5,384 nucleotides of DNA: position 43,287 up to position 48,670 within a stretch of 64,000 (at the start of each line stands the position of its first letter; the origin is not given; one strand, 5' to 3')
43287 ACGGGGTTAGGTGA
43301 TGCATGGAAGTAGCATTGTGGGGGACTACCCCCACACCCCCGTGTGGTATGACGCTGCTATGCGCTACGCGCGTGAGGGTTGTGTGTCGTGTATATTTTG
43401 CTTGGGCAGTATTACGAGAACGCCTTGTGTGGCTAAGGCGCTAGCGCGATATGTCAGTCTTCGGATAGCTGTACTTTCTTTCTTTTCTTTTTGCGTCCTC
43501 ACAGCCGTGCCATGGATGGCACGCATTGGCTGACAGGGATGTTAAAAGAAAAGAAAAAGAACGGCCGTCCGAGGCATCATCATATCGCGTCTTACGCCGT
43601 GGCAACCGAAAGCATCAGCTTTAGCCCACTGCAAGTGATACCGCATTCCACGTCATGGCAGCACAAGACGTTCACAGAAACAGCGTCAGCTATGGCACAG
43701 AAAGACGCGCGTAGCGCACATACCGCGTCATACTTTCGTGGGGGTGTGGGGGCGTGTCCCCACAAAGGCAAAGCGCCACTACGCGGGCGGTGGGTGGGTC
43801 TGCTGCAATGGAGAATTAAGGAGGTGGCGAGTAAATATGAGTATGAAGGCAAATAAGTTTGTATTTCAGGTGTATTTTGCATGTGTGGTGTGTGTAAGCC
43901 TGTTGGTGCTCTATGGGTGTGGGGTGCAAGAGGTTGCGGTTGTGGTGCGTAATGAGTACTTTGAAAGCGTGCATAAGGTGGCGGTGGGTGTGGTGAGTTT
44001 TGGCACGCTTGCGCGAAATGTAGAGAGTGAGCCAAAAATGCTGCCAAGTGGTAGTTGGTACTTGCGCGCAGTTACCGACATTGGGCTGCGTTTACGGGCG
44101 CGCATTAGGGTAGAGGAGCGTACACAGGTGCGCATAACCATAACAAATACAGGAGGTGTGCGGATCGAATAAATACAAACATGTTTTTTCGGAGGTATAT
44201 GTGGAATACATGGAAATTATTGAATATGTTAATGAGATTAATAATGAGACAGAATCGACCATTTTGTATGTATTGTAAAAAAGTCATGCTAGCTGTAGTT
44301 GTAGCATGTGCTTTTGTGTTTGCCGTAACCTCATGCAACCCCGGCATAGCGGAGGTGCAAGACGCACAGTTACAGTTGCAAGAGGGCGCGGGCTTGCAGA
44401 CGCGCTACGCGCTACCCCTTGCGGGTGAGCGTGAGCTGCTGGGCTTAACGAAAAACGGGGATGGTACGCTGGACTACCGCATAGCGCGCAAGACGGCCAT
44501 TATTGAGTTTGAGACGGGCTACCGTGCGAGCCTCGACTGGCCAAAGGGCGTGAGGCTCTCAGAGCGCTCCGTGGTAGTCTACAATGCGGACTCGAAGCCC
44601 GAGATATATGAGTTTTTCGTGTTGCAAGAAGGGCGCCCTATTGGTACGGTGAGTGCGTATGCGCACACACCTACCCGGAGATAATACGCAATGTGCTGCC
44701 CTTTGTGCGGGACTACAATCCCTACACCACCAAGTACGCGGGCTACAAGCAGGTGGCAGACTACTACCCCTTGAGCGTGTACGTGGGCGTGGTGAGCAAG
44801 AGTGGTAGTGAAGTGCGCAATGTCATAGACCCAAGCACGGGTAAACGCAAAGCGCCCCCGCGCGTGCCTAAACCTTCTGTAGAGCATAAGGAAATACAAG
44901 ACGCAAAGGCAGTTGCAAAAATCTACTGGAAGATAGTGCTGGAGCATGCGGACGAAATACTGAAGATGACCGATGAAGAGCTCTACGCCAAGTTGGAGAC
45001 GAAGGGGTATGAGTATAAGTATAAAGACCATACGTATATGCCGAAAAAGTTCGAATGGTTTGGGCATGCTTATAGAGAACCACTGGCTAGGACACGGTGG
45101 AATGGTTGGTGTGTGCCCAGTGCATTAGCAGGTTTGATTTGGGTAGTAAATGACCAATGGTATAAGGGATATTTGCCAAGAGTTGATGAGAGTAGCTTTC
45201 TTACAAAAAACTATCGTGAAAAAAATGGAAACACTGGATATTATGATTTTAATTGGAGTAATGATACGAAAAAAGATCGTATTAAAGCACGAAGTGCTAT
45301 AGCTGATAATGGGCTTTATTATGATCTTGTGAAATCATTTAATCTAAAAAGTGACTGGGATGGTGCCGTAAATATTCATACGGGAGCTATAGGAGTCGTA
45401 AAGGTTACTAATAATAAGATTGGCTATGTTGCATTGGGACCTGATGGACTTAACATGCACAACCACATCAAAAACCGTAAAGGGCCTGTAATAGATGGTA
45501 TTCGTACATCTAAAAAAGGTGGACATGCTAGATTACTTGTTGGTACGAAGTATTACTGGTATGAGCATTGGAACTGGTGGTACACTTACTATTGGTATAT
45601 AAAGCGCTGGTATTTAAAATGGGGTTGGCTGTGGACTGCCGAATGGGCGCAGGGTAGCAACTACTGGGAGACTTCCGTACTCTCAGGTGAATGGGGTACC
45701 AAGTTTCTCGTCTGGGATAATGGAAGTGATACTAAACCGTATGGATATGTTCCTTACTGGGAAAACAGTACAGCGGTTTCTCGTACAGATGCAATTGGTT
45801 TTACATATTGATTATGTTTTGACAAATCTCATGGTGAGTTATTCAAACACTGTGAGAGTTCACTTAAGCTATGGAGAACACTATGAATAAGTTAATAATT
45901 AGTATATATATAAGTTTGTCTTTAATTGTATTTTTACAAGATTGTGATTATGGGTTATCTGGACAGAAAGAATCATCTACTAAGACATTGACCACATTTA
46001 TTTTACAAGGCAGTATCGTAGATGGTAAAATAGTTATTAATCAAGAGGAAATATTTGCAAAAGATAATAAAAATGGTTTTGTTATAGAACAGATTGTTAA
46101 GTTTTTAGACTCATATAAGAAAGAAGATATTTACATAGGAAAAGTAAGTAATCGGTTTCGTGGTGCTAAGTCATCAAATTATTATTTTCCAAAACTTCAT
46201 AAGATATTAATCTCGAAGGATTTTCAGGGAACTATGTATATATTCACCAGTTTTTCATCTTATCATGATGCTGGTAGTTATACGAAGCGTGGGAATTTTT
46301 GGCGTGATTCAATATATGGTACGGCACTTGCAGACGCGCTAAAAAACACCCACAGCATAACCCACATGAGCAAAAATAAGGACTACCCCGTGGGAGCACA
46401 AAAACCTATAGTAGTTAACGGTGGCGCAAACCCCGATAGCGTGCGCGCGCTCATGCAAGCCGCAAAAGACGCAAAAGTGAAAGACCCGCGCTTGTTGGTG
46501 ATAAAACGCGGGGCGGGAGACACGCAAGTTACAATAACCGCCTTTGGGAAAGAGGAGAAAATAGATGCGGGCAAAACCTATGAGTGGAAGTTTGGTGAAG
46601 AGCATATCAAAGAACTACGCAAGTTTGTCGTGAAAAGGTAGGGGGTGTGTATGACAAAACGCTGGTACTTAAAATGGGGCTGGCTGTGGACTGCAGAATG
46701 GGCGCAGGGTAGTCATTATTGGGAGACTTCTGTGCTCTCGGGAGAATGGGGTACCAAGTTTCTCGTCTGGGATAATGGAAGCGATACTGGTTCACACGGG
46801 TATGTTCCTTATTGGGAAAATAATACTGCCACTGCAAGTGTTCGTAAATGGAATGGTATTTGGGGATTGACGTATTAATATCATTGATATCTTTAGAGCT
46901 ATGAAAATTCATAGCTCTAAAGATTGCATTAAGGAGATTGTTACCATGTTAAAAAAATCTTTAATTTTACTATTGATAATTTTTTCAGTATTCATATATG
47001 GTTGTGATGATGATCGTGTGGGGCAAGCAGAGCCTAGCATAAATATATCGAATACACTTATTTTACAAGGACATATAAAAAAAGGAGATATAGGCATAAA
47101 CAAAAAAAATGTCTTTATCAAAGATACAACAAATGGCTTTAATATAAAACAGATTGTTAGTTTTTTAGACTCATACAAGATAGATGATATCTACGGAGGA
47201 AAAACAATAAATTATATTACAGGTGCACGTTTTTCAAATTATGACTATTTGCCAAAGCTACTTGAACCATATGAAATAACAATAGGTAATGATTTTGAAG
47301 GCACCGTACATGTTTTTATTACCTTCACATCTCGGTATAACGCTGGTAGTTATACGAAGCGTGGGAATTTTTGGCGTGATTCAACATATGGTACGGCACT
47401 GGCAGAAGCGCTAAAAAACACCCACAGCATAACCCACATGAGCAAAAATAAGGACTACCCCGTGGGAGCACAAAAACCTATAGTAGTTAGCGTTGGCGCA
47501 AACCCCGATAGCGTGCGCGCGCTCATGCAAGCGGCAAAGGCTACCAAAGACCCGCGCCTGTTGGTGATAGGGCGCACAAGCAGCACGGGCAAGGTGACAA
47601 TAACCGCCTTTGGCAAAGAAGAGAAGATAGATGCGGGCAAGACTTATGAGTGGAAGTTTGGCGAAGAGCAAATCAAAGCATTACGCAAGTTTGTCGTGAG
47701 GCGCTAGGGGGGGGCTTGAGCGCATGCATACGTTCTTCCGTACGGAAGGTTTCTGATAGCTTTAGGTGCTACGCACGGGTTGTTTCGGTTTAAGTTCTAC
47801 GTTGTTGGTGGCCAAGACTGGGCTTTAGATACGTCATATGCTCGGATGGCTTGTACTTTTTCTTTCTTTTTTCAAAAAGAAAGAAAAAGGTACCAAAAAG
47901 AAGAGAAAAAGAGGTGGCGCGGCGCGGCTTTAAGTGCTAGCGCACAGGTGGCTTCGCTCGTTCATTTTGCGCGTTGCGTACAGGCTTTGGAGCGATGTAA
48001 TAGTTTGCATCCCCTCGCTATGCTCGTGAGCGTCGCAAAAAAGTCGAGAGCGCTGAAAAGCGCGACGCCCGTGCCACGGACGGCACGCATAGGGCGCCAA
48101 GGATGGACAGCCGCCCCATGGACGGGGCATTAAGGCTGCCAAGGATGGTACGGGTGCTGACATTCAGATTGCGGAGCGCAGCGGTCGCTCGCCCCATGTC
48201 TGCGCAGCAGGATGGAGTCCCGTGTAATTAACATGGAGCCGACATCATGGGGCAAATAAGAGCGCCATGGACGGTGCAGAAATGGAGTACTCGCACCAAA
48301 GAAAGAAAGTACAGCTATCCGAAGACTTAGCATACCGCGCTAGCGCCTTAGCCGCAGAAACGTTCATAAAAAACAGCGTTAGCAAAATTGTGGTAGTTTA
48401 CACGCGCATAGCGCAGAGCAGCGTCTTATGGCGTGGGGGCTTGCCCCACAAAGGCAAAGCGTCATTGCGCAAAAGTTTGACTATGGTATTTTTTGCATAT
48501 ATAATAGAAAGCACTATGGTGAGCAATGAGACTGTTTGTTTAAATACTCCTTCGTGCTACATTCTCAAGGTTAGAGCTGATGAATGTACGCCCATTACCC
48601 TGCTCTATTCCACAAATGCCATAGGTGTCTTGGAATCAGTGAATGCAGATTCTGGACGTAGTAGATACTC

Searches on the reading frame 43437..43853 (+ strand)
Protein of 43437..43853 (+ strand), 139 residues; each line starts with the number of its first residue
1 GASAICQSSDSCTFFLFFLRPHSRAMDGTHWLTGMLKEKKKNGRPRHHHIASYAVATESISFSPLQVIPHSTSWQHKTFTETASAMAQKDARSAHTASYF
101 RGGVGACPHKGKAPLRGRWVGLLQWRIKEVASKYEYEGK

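Call 32: find_homologous_proteins(query=window:43437-43853:+, max_evalue=10)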
Query seq(139 aa) (139 aa): 1 proteins with E <= 10 among 4 candidates.
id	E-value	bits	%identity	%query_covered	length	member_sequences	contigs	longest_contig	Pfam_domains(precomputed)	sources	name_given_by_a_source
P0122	5.8e-72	258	100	82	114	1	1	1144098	-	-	-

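Call 52: find_encoding_contigs(protein=P0122, flank=10000)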
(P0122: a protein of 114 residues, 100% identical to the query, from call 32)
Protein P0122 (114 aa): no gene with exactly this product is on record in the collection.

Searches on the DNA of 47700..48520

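Call 48: search_rna_families(source=window, start=47700, end=48520, threshold=evalue, max_evalue=5)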
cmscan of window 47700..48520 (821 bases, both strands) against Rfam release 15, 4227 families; matches with E-value up to 5: 11.
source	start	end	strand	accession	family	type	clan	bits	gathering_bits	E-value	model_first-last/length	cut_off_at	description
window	47850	47893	-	RF03794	MIR5298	Gene; miRNA;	-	23.1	70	0.48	1-80/80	no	MIR5298 microRNA precursor family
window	47855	47890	-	RF03578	mir-3910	Gene; miRNA;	-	21.1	95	0.21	1-82/82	no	mir-3910 microRNA precursor family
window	47851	47896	+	RF03323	mir-3613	Gene; miRNA;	-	20.3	91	0.19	17-69/86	no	mir-3613 microRNA precursor family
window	47855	47890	-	RF04239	mir-4679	Gene; miRNA;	-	20.2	88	0.54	1-75/75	no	mir-4679 microRNA precursor family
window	47855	47890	+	RF04239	mir-4679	Gene; miRNA;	-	19.9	88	0.65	1-75/75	no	mir-4679 microRNA precursor family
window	47847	47906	+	RF00932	mir-471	Gene; miRNA;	-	18.9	80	0.61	1-66/66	no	mir-471 microRNA precursor family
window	47856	47889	-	RF03834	mir-3173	Gene; miRNA;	-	18.7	84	2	18-61/80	no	mir-3173 microRNA precursor family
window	47851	47895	-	RF01705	Flavo-1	Gene; sRNA;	-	18.3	42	0.54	19-58/76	no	Flavo-1 RNA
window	47847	47899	-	RF03323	mir-3613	Gene; miRNA;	-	17.9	91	0.86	13-73/86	no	mir-3613 microRNA precursor family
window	47856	47889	-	RF01859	Phe_leader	Cis-reg; leader;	-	17.4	55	4.5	21-87/125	no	Phenylalanine leader peptide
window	47854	47891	-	RF00972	mir-651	Gene; miRNA;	-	17.3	106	2.3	1-86/86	no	mir-651 microRNA precursor family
